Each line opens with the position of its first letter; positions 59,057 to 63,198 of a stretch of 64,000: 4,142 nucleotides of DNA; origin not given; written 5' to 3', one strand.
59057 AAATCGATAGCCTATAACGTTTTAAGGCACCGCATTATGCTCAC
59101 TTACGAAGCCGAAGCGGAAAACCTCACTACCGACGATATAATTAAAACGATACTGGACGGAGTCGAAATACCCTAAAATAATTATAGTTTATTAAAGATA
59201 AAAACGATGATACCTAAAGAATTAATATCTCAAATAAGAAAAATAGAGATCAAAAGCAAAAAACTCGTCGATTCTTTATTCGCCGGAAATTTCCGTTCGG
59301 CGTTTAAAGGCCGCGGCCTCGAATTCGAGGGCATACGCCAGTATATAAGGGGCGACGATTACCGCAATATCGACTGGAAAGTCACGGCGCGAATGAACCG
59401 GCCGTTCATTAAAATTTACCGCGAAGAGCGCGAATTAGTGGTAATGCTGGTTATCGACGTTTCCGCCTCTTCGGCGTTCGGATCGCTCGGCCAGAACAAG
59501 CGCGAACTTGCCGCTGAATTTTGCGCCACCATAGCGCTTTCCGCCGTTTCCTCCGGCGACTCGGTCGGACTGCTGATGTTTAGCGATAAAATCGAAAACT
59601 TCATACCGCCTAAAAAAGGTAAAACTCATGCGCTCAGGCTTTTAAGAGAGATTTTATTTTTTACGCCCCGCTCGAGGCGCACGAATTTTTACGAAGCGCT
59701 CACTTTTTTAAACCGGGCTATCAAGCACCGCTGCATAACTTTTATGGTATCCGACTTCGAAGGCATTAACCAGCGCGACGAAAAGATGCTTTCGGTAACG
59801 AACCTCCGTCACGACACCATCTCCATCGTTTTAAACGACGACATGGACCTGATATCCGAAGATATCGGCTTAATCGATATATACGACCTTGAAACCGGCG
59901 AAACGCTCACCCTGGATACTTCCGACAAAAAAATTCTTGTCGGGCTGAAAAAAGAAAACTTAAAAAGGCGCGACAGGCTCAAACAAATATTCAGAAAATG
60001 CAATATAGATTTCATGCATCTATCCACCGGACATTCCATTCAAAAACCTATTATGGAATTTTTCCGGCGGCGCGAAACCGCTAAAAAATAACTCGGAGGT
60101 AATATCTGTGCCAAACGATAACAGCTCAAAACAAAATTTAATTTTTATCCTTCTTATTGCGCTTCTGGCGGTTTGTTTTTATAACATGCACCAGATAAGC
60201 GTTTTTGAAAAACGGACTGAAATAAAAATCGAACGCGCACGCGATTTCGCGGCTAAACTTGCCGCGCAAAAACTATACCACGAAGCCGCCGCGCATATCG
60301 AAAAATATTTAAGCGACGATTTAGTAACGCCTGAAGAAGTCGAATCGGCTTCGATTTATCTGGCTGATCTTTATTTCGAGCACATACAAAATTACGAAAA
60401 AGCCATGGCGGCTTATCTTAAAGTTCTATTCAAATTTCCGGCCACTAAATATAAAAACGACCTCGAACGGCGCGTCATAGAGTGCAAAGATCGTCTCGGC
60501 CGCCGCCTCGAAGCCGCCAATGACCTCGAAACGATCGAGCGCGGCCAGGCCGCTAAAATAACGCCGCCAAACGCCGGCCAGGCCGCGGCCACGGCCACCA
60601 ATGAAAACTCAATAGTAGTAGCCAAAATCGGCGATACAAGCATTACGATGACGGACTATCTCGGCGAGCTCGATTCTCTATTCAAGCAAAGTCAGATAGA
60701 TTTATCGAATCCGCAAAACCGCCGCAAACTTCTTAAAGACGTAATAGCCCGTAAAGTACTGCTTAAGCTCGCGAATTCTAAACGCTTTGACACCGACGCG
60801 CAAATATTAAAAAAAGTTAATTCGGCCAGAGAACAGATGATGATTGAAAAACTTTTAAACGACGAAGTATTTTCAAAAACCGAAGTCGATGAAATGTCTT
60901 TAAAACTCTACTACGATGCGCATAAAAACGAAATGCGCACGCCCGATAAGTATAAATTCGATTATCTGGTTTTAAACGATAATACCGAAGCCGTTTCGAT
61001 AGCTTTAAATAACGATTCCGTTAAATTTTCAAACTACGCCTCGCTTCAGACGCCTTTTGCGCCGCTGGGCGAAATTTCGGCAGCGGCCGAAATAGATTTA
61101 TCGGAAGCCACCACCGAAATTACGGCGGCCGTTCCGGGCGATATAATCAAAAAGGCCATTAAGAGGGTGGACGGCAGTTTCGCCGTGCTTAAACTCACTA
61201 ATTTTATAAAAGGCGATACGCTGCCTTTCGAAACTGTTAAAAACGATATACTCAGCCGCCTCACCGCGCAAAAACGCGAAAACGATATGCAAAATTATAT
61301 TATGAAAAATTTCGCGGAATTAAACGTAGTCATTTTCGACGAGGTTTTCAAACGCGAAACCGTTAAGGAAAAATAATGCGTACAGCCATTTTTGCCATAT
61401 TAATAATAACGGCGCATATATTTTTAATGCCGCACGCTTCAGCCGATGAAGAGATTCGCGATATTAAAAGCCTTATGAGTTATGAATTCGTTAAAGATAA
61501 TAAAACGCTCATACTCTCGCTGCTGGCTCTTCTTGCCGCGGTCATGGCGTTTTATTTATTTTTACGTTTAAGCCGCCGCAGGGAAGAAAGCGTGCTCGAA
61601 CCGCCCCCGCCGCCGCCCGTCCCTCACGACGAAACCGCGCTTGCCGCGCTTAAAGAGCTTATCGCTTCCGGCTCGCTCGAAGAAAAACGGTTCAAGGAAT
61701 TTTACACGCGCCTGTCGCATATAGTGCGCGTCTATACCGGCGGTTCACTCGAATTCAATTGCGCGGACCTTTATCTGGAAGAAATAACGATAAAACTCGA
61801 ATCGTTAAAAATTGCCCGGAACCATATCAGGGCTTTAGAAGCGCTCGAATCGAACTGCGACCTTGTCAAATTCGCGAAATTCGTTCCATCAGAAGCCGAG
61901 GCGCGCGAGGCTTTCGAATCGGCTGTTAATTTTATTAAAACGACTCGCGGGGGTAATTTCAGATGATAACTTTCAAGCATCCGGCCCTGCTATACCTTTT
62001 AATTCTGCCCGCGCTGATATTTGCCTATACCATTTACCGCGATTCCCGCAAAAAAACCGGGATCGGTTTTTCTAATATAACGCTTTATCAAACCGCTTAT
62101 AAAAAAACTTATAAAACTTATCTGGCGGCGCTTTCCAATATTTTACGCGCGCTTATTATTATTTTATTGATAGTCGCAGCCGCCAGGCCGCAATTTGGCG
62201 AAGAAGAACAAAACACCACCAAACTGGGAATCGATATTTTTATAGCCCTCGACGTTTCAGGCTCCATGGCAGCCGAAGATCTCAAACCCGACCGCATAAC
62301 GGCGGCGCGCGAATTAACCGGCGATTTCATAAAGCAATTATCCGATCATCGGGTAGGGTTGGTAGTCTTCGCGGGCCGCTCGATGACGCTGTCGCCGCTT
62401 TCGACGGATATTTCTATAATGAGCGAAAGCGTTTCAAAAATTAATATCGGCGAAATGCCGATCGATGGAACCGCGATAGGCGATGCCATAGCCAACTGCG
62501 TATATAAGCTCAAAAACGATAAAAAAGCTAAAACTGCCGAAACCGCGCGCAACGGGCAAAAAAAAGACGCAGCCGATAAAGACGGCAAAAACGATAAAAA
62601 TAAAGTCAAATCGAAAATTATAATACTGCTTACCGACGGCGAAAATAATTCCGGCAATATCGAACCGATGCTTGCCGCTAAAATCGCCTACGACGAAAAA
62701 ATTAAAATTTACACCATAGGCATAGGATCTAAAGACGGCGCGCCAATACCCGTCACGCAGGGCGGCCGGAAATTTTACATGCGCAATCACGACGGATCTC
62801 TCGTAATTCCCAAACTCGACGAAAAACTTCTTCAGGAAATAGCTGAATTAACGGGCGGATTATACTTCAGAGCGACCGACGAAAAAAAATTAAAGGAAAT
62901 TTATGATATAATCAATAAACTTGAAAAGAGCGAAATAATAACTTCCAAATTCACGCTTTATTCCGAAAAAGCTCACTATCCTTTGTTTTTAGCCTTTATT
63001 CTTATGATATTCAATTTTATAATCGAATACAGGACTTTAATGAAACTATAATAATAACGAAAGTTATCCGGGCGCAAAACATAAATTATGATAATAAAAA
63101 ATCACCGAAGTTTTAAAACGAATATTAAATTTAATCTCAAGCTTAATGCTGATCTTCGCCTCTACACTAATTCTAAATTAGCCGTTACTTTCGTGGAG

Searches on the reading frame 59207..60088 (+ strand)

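Call 15: search_protein_families(library=pfam, proteins=[window:59207-60088:+], max_evalue=0.0001)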
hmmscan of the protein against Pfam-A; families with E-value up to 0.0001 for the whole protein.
window:59207-60088:+ (294 aa): 2 families
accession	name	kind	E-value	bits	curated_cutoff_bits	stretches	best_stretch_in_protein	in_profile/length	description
PF01882.25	DUF58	-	1.3e-60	204.7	23.4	1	43-253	2-212/216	Protein of unknown function DUF58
PF13519.12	VWA_2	-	2.1e-16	60.9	27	1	79-184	1-106/107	von Willebrand factor type A domain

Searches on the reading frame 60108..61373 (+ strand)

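Call 15: search_protein_families(library=pfam, proteins=[window:60108-61373:+], max_evalue=0.0001)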
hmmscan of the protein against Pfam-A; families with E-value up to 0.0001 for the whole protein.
window:60108-61373:+ (422 aa): 1 family
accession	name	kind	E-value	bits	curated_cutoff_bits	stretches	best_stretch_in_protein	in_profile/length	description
PF13145.12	Rotamase_2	-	4.7e-08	34.3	27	1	260-379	1-121/121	PPIC-type PPIASE domain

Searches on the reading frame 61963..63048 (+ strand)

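Call 15: search_protein_families(library=pfam, proteins=[window:61963-63048:+], max_evalue=0.0001)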
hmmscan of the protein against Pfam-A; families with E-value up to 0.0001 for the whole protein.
window:61963-63048:+ (362 aa): 3 families
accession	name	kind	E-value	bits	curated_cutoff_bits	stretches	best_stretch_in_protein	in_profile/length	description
PF00092.34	VWA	-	2.6e-15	57.5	23.8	1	91-314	1-172/174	von Willebrand factor type A domain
PF13519.12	VWA_2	-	4.7e-14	53.4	27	1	93-226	2-106/107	von Willebrand factor type A domain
PF07584.16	BatA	-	8.7e-10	39.3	25.9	1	1-76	1-77/77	Aerotolerance regulator N-terminal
